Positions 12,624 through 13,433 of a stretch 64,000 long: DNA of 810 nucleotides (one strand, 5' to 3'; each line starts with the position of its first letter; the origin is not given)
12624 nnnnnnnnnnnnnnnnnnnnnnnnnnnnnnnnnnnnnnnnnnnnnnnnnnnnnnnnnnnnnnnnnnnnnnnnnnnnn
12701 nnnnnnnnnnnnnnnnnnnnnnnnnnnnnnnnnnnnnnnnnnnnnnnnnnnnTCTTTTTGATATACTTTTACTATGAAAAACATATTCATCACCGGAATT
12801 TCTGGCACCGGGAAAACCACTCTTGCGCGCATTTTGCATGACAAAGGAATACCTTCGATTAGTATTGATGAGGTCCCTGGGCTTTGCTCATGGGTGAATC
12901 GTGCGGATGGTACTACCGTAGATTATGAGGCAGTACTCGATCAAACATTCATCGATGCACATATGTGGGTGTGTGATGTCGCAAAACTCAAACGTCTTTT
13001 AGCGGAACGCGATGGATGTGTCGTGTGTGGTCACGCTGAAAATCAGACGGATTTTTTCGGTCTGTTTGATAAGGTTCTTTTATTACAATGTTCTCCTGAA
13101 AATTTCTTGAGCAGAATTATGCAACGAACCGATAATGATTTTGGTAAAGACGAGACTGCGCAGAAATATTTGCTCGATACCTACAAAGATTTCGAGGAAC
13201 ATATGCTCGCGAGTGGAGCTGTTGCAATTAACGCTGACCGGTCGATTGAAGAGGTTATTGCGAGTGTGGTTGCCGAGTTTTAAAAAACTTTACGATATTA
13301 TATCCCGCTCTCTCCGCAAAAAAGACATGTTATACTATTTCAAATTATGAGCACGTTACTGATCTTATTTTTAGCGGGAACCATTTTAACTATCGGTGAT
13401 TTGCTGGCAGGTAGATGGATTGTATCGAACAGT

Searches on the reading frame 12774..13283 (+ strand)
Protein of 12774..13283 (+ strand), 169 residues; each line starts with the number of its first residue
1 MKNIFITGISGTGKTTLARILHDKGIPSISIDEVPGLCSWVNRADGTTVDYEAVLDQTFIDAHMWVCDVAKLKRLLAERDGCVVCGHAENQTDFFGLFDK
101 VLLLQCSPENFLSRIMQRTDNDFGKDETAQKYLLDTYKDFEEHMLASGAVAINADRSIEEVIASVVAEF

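Call 3: search_protein_families(library=pfam, proteins=[window:12774-13283:+], max_evalue=0.1)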
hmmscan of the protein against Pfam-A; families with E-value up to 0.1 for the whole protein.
window:12774-13283:+ (169 aa): 21 families
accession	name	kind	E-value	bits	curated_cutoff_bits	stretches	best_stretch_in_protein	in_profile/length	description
PF13238.12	AAA_18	-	1.7e-12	48.4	29.4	1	4-127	1-120/128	AAA domain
PF02223.23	Thymidylate_kin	-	1.1e-05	25.7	27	1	94-163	114-183/185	Thymidylate kinase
PF01712.25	dNK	-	1.6e-05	25.2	27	1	54-160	79-189/203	Deoxynucleoside kinase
PF13671.12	AAA_33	-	0.00011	22.9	27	1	4-46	2-39/143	AAA domain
PF01121.26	CoaE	-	0.00016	21.9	27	0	6-34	5-33/180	Dephospho-CoA kinase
PF13521.12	AAA_28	-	0.00048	20.8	27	1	4-29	2-28/164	AAA domain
PF13207.12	AAA_17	-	0.0013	19.4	27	1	7-121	1-125/136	AAA domain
PF14532.12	Sigma54_activ_2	-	0.0014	19.3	25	1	2-35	22-55/138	Sigma-54 interaction domain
PF13401.12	AAA_22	-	0.0017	19.1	27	1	3-24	7-28/130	AAA domain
PF20720.3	nSTAND3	-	0.0057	16.8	27.2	1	3-22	19-38/155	Novel STAND NTPase 3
PF01202.28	SKI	-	0.011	16.3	22.1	0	72-166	55-155/159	Shikimate kinase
PF13191.12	AAA_16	-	0.019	15.9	32.6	1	3-23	26-46/167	AAA ATPase domain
PF00158.32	Sigma54_activat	-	0.02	15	20.2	1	3-24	24-45/168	Sigma-54 interaction domain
PF01583.26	APS_kinase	-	0.023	15.2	21.1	1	4-23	5-24/152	Adenylylsulphate kinase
PF00004.35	AAA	-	0.033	15.1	21.2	0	5-31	2-29/131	ATPase family associated with various cellular activities (AAA)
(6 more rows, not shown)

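Call 4: search_protein_families(library=padloc, proteins=[window:12774-13283:+], max_evalue=0.1)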
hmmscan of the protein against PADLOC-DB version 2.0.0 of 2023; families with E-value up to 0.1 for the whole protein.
window:12774-13283:+ (169 aa): 9 families
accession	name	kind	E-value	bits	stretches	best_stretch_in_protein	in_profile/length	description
PDLC02911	VakA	-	0.00012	20.7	1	2-22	3-23/163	-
PDLC04606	PDC-M37B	-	0.0043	14.3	1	4-23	177-196/390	-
PDLC00915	TRIP13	-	0.01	13.3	1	4-25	66-87/302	TRIP13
PDLC04605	PDC-M37B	-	0.01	13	1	4-23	307-326/518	-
PDLC01995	RtcR_PspF2--CARF_AAA_HTH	-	0.015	12.5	1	4-25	193-214/481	-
PDLC04140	mad8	-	0.016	12.7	1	2-22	28-48/314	mads_8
PDLC03991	PD-Lambda-4_A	-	0.019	10.6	1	2-56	235-287/1283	-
PDLC04690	PDC-M51B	-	0.03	12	0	125-167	143-185/191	-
PDLC04890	PDC-S06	-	0.043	10.3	1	5-25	28-48/732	-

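Call 5: search_protein_families(library=ncbifam, proteins=[window:12774-13283:+], max_evalue=0.1)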
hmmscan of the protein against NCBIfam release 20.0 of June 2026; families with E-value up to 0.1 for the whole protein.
window:12774-13283:+ (169 aa): 31 families (the best 25 are shown)
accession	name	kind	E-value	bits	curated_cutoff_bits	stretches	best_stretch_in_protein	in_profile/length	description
TIGR00152.1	TIGR00152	equivalog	1.6e-07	31.4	65.55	2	4-33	2-32/188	dephospho-CoA kinase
TIGR00041.1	DTMP_kinase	equivalog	6.2e-06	26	83.25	1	99-163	130-194/196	dTMP kinase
NF004861.0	PRK06217.1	equivalog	2.6e-05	23.7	203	0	1-23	1-23/183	hypothetical protein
NF003012.0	PRK03839.1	equivalog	0.0004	20.4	152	1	4-135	3-117/180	putative kinase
TIGR01360.1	aden_kin_iso1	equivalog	0.00046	19.9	284.1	1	99-168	108-184/188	adenylate kinase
NF005994.0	PRK08118.1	equivalog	0.00077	19.5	215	1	1-68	1-65/172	DNA topology modulation protein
NF040667.1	hom_kin_desulfo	exception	0.0014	18.5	197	1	3-158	2-150/163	homoserine kinase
NF005255.0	PRK06762.2-2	equivalog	0.0018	18.2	140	0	4-23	6-25/163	hypothetical protein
NF005576.0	PRK07261.1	equivalog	0.0025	17.6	224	1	4-69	3-65/171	DNA topology modulation protein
TIGR02397.1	dnaX_nterm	equivalog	0.0027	17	250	1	6-21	41-56/355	DNA polymerase III subunit gamma/tau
NF011101.0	PRK14528.1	equivalog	0.0055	16.4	195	1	1-34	1-35/187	adenylate kinase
NF005250.0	PRK06761.1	equivalog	0.007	15.4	270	1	3-24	5-26/282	hypothetical protein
NF001381.0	PRK00279.1-3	equivalog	0.01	15.6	187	0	3-33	2-33/188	adenylate kinase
TIGR02673.1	FtsE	equivalog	0.014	15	264.85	1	4-28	31-55/214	cell division ATP-binding protein FtsE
NF002059.0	PRK00889.1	subfamily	0.015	14.9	244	1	4-24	8-28/177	adenylyl-sulfate kinase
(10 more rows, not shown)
